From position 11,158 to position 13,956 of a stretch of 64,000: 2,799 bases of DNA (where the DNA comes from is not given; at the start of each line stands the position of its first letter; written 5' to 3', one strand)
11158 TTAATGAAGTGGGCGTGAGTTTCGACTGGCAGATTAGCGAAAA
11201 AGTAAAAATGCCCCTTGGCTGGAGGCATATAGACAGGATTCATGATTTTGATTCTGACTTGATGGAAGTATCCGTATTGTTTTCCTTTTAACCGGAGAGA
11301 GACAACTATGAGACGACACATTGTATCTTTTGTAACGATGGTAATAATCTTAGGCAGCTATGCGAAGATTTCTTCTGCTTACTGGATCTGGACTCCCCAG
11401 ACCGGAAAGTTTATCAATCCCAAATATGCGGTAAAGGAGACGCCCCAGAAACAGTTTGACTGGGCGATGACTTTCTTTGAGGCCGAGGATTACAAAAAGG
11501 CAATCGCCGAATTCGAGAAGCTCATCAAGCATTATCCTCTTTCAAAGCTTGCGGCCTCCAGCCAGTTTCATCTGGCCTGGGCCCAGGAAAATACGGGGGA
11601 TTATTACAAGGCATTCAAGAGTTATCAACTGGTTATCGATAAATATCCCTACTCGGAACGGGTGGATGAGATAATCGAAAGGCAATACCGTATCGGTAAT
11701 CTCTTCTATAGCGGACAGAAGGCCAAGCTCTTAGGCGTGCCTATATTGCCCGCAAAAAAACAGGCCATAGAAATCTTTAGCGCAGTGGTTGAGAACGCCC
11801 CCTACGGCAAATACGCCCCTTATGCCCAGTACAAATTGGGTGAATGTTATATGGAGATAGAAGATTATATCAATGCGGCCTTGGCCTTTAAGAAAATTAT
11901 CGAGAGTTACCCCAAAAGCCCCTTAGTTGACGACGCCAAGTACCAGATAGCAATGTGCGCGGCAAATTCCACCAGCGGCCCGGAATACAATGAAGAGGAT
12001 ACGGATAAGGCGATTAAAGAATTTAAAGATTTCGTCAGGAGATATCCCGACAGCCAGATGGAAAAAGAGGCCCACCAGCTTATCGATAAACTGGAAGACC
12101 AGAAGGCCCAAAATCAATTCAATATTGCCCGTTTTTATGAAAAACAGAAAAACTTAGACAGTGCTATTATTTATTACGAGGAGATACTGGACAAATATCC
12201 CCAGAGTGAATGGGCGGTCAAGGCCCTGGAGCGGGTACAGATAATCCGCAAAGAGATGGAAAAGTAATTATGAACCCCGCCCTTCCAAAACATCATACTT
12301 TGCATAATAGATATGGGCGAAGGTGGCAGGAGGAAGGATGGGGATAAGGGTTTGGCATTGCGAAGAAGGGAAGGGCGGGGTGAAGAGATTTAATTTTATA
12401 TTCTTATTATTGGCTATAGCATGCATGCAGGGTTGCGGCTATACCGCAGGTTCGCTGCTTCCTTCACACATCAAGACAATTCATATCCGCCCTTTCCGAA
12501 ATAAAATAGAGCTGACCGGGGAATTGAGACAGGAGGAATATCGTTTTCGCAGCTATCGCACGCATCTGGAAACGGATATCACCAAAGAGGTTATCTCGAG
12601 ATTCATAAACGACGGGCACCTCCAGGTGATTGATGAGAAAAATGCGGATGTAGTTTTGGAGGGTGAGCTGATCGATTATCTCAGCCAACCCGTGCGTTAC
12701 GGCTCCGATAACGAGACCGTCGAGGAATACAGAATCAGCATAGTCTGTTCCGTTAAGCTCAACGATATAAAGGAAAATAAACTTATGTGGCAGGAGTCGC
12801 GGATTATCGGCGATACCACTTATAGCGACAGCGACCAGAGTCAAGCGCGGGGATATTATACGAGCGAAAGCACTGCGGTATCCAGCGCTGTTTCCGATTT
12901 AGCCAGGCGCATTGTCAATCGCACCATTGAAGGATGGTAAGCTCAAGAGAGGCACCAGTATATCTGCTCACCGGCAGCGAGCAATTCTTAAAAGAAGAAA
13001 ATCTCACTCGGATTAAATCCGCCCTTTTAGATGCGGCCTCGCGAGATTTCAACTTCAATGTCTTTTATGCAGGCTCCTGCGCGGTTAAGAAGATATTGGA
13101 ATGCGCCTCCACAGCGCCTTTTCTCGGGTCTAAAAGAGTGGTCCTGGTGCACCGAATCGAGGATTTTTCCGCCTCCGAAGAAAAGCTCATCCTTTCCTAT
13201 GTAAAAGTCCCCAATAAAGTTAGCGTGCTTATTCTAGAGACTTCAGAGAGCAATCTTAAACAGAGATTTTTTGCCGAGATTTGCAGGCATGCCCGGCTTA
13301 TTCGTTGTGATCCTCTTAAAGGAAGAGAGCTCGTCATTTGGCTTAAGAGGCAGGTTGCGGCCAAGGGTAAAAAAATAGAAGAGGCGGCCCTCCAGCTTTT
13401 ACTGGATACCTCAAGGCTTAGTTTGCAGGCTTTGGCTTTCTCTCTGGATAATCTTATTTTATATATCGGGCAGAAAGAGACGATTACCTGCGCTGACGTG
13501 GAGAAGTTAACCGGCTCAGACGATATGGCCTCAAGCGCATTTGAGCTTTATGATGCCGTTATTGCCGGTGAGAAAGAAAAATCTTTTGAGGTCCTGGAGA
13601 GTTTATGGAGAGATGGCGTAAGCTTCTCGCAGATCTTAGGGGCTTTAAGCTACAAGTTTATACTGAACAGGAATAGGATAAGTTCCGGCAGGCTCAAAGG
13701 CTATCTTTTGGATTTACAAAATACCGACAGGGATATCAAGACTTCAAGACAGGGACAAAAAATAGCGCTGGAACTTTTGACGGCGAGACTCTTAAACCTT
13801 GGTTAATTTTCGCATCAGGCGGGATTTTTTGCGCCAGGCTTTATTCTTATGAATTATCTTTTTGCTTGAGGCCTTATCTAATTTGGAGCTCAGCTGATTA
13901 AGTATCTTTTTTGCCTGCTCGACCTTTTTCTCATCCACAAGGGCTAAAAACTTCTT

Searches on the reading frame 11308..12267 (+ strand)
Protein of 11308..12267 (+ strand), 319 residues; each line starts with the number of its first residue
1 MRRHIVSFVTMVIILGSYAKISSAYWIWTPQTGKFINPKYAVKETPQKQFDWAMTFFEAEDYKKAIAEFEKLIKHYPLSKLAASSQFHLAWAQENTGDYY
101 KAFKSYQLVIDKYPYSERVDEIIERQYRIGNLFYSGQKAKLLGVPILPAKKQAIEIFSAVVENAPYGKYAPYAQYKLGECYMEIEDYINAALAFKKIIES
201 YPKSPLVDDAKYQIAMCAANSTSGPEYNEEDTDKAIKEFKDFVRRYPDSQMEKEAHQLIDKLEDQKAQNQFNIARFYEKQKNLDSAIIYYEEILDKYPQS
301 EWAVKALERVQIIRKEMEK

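Call 95: search_protein_families(library=pfam, proteins=[window:11308-12267:+], max_evalue=0.00001)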
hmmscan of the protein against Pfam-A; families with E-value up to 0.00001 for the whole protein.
window:11308-12267:+ (319 aa): 11 families
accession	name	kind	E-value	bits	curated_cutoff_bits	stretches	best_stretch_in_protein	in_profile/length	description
PF13174.12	TPR_6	-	1.3e-31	107.5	26.3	1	172-204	1-33/33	Tetratricopeptide repeat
PF13525.12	YfiO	-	2e-27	96.7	25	2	151-317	22-191/203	Outer membrane lipoprotein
PF13432.12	TPR_16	-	5.8e-20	71.8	32.7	1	50-116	1-64/65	Tetratricopeptide repeat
PF07719.23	TPR_2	-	1e-18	66.3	27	0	270-299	4-33/34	Tetratricopeptide repeat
PF13428.12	TPR_14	-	1.2e-17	63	23.5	0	272-307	6-41/44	Tetratricopeptide repeat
PF13512.12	TPR_18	-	1.8e-11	44.8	21.9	0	43-120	7-84/145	Tetratricopeptide repeat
PF13181.12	TPR_8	-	6e-11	42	25.7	0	268-294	2-28/34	Tetratricopeptide repeat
PF13424.12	TPR_12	-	4.3e-10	40.1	30.1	0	52-111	9-73/77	Tetratricopeptide repeat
PF14559.12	TPR_19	-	3.3e-09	37.4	25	0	255-303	10-62/68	Tetratricopeptide repeat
PF00515.34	TPR_1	-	4.5e-09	36.2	27.8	0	271-299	5-33/34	Tetratricopeptide repeat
PF24575.1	TPR_Slam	-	8.2e-06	26.6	35.2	0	270-300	50-80/104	Surface lipoprotein assembly modifier, N-terminal TPR repeats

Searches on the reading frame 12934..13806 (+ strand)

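Call 95: search_protein_families(library=pfam, proteins=[window:12934-13806:+], max_evalue=0.00001)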
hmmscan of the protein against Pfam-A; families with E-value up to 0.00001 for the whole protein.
window:12934-13806:+ (290 aa): 2 families
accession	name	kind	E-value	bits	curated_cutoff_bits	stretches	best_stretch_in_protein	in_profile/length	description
PF06144.19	DNA_pol3_delta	-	4.5e-13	49.7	21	1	10-125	1-123/124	DNA polymerase III, delta subunit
PF21694.2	DNA_pol3_delta_C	-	1.5e-07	31.9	27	0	245-285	80-120/121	DNA polymerase III delta subunit, C-terminal domain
